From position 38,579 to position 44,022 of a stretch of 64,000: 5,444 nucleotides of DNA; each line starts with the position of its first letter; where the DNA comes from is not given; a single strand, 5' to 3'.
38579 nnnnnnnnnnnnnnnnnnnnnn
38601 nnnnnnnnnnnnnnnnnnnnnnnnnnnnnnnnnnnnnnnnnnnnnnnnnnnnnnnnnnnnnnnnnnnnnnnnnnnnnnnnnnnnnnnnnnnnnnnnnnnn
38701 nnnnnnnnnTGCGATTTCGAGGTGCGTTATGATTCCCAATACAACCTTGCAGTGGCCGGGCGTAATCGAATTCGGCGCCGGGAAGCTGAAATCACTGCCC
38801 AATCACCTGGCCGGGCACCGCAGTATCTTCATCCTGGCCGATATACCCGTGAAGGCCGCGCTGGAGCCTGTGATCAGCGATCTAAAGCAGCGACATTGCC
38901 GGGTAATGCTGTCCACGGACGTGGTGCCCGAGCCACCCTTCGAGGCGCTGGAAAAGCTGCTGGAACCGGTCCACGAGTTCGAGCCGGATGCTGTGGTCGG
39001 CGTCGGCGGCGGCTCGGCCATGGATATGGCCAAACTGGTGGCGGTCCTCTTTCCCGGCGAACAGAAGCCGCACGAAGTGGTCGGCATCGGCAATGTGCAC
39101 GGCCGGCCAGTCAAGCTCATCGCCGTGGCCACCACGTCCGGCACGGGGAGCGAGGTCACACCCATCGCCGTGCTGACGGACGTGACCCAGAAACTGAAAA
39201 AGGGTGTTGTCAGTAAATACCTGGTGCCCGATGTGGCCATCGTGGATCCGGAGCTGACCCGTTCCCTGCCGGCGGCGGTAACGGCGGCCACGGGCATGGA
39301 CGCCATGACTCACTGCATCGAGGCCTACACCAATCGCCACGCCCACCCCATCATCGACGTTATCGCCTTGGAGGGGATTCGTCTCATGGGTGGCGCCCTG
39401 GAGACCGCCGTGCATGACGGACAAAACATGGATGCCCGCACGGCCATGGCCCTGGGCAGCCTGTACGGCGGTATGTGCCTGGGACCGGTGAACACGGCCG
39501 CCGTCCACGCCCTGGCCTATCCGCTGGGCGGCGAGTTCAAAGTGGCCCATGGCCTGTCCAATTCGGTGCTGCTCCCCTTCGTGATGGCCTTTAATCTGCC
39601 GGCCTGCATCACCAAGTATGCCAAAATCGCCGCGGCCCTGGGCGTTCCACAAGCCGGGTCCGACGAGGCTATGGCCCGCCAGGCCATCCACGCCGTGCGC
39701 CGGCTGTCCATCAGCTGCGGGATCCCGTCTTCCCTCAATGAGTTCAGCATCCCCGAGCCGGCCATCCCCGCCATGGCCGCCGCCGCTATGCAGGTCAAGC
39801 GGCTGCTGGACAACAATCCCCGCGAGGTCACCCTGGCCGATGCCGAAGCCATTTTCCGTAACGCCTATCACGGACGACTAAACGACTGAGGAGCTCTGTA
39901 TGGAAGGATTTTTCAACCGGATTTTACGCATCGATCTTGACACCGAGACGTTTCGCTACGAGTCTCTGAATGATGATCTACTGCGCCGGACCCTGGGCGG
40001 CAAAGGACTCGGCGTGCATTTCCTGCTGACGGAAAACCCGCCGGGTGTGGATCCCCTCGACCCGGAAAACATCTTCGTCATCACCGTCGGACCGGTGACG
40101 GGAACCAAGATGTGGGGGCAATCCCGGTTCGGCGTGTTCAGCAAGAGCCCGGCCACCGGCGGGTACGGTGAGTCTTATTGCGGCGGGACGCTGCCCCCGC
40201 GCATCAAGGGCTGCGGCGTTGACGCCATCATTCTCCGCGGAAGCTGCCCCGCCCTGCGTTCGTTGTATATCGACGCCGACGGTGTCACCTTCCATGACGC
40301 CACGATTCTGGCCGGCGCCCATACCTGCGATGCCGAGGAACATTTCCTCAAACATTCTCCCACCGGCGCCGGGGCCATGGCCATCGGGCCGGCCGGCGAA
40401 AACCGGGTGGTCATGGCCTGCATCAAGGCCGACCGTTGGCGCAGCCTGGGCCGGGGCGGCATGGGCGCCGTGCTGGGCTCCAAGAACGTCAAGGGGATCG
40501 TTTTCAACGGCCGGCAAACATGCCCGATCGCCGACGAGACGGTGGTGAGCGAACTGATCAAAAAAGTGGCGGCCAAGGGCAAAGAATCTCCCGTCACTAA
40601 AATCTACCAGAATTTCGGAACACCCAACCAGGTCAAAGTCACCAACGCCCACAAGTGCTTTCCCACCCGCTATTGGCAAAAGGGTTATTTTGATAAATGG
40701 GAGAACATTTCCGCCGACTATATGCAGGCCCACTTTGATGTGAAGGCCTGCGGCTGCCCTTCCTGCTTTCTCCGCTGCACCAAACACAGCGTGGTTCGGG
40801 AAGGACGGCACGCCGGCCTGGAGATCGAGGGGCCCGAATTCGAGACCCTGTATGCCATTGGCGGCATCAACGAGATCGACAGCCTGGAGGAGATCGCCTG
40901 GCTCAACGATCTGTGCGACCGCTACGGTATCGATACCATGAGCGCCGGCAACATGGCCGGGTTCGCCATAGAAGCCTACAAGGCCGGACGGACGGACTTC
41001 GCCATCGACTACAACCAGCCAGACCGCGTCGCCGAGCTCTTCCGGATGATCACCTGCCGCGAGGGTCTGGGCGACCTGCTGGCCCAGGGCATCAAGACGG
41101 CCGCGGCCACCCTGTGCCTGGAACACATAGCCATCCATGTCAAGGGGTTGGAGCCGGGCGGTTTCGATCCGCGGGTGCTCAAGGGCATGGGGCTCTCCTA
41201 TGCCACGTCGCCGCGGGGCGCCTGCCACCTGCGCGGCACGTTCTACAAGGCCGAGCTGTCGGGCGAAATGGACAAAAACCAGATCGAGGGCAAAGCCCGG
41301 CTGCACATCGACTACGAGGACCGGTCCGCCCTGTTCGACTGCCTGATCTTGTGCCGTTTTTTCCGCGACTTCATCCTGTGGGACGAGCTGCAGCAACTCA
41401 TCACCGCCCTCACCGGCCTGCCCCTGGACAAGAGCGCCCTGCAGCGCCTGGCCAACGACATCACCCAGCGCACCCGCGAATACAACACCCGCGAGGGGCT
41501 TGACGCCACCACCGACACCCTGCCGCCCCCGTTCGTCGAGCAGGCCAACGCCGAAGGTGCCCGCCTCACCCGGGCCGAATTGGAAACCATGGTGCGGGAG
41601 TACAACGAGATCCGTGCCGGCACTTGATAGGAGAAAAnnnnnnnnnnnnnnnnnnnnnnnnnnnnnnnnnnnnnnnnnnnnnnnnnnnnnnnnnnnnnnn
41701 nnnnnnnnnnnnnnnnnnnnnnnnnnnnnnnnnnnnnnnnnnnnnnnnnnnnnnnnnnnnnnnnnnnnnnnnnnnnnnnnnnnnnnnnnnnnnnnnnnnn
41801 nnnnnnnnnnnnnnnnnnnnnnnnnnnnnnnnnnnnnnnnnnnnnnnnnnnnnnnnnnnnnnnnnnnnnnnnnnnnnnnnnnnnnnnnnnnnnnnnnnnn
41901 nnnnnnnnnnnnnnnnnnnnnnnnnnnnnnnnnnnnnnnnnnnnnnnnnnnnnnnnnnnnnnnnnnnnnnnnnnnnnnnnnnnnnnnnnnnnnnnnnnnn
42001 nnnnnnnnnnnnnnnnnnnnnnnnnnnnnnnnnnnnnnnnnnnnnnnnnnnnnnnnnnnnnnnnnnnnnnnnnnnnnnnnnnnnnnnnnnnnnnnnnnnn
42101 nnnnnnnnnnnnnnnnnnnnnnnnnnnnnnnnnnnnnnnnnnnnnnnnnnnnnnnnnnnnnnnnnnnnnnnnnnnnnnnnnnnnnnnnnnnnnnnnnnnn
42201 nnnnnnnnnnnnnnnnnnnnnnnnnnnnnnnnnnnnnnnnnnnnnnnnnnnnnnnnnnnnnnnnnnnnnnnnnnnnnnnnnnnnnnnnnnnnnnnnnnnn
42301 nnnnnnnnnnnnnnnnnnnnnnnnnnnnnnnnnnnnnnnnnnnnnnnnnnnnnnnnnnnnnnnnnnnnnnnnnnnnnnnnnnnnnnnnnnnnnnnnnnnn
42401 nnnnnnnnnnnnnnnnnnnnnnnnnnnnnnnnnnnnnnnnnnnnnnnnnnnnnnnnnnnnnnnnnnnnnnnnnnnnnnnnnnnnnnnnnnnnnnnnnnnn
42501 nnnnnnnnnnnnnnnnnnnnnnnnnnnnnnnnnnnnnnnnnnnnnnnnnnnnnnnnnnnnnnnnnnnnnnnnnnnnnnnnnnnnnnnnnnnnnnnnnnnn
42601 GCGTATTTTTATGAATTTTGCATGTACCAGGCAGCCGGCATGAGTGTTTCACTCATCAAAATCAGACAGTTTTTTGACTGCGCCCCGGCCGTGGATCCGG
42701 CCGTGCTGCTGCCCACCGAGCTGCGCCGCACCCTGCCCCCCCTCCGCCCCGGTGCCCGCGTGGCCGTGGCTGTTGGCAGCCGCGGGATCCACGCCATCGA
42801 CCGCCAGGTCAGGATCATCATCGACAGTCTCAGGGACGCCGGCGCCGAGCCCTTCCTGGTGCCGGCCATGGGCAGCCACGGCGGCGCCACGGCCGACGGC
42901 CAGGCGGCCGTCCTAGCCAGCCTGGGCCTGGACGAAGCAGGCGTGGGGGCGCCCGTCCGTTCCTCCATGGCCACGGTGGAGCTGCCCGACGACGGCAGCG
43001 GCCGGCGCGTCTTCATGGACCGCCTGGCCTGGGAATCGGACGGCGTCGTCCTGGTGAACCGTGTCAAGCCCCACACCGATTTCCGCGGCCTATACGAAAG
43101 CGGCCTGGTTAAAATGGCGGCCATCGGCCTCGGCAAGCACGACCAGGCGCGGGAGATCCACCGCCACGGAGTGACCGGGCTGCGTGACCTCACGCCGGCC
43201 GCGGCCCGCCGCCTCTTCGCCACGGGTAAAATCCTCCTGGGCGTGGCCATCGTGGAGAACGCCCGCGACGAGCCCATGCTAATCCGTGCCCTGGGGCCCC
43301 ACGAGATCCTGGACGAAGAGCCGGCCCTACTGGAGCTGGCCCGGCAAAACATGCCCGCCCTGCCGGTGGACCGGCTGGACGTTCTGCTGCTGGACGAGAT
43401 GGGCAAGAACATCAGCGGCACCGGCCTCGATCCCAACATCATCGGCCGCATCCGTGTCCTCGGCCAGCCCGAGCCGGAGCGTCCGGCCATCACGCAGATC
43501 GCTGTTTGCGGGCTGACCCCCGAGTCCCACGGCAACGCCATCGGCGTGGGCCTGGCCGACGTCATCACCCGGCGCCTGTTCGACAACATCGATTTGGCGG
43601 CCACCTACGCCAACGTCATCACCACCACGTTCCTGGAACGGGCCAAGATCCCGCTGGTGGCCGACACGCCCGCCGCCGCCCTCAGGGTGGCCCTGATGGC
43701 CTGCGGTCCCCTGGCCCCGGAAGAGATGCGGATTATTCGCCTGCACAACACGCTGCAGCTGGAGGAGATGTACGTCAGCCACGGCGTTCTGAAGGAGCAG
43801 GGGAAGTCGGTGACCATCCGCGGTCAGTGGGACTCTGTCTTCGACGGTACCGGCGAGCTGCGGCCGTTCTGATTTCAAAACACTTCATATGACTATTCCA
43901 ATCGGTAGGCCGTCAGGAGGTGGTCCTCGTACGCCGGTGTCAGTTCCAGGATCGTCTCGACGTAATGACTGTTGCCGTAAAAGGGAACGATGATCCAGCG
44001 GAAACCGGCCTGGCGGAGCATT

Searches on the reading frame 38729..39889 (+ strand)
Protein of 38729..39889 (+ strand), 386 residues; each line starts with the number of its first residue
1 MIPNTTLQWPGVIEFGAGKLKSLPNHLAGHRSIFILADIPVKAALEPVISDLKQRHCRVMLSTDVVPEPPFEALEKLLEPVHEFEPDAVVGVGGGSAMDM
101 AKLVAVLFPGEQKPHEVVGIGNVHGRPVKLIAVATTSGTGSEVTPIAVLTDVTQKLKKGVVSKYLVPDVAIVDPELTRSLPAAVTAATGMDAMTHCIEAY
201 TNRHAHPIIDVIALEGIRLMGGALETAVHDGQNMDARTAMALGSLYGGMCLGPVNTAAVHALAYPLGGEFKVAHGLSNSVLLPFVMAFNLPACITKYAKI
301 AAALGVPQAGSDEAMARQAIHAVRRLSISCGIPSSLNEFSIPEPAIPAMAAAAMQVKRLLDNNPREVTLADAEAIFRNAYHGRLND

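Call 77: search_protein_families(library=pfam, proteins=[window:38729-39889:+], max_evalue=0.001)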
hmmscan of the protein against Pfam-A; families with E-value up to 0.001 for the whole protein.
window:38729-39889:+ (386 aa): 3 families
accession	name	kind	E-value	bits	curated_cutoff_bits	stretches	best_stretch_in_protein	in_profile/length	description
PF25137.1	ADH_Fe_C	-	3.2e-52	177.5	27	1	185-380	1-194/194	Fe-containing alcohol dehydrogenase family, C-terminal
PF00465.25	Fe-ADH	-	2.3e-40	138.4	31.3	1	10-174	1-168/168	Iron-containing alcohol dehydrogenase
PF13685.12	Fe-ADH_2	-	2e-07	31.6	28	1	20-106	7-95/149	Iron-containing alcohol dehydrogenase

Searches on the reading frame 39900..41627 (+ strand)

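Call 77: search_protein_families(library=pfam, proteins=[window:39900-41627:+], max_evalue=0.001)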
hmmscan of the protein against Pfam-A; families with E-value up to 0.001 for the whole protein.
window:39900-41627:+ (575 aa): 2 families
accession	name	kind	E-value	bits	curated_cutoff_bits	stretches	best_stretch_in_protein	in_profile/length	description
PF01314.23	AFOR_C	-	3.2e-97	326.5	27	1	218-572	1-367/385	Aldehyde ferredoxin oxidoreductase, domains 2 & 3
PF02730.20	AFOR_N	-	3e-64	216.9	29.8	1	7-204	2-198/199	Aldehyde ferredoxin oxidoreductase, N-terminal domain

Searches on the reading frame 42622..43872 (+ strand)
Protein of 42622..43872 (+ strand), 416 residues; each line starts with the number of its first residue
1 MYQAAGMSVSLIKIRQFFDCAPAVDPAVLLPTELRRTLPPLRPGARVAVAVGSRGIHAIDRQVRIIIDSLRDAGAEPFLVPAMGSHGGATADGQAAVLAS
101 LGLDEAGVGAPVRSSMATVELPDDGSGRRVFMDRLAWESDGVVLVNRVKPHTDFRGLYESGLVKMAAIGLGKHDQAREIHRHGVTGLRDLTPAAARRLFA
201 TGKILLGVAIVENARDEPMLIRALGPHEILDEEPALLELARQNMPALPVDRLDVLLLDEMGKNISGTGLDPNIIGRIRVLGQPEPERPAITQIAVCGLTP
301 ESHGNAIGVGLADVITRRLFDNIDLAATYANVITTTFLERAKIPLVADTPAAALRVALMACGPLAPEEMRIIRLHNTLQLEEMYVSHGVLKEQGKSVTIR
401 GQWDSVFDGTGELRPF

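Call 77: search_protein_families(library=pfam, proteins=[window:42622-43872:+], max_evalue=0.001)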
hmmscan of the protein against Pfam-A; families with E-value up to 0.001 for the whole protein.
window:42622-43872:+ (416 aa): 1 family
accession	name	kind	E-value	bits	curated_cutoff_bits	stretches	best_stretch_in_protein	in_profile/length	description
PF09861.14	Lar_N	-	0.00055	19.6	23.3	1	31-182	41-194/204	Lactate racemase N-terminal domain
